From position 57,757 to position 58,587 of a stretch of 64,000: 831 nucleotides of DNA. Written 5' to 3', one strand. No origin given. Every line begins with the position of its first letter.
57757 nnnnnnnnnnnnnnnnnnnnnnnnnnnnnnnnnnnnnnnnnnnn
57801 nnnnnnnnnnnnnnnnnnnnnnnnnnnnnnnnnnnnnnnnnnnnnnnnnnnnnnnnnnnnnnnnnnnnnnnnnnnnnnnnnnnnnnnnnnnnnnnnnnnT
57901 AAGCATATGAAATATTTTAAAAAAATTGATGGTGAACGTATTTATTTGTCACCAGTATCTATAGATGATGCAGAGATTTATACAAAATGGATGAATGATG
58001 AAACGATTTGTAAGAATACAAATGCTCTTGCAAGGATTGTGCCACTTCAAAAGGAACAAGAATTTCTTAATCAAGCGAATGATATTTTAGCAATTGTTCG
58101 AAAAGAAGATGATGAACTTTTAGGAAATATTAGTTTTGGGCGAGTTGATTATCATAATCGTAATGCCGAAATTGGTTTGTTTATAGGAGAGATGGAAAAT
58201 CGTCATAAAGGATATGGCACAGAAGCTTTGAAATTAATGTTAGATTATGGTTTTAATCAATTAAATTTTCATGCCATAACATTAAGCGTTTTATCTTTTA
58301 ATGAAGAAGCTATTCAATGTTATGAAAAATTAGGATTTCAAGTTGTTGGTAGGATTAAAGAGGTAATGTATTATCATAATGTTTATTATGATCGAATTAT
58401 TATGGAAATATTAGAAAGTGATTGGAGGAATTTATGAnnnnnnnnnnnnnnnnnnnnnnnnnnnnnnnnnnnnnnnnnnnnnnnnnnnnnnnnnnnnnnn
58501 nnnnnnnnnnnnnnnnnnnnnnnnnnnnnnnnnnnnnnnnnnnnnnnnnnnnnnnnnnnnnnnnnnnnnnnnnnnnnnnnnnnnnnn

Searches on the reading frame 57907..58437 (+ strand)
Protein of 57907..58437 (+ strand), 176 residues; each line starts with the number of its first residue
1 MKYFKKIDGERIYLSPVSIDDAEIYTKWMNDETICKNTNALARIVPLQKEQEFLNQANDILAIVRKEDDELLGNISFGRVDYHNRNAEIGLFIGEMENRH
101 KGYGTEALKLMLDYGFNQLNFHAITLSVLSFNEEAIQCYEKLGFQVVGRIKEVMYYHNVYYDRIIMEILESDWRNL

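Call 14: search_protein_families(library=pfam, proteins=[window:57907-58437:+])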
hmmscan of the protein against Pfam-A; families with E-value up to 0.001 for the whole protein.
window:57907-58437:+ (176 aa): 6 families
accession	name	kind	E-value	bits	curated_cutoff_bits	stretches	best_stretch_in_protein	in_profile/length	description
PF13302.13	Acetyltransf_3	-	2.1e-18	67.8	25.4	1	11-145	1-138/138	Acetyltransferase (GNAT) domain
PF13420.13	Acetyltransf_4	-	1.2e-17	64.8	24.3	1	20-164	7-154/155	Acetyltransferase (GNAT) domain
PF00583.31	Acetyltransf_1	-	7.6e-13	49.2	20.7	1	52-144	26-116/116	Acetyltransferase (GNAT) family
PF13523.12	Acetyltransf_8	-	5.1e-08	33.1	27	1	20-150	4-143/145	Acetyltransferase (GNAT) domain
PF13673.13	Acetyltransf_10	-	1.1e-06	29.1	23.6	1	44-152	17-115/128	Acetyltransferase (GNAT) domain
PF13508.13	Acetyltransf_7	-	3.8e-05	24.4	27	1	63-146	6-84/84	Acetyltransferase (GNAT) domain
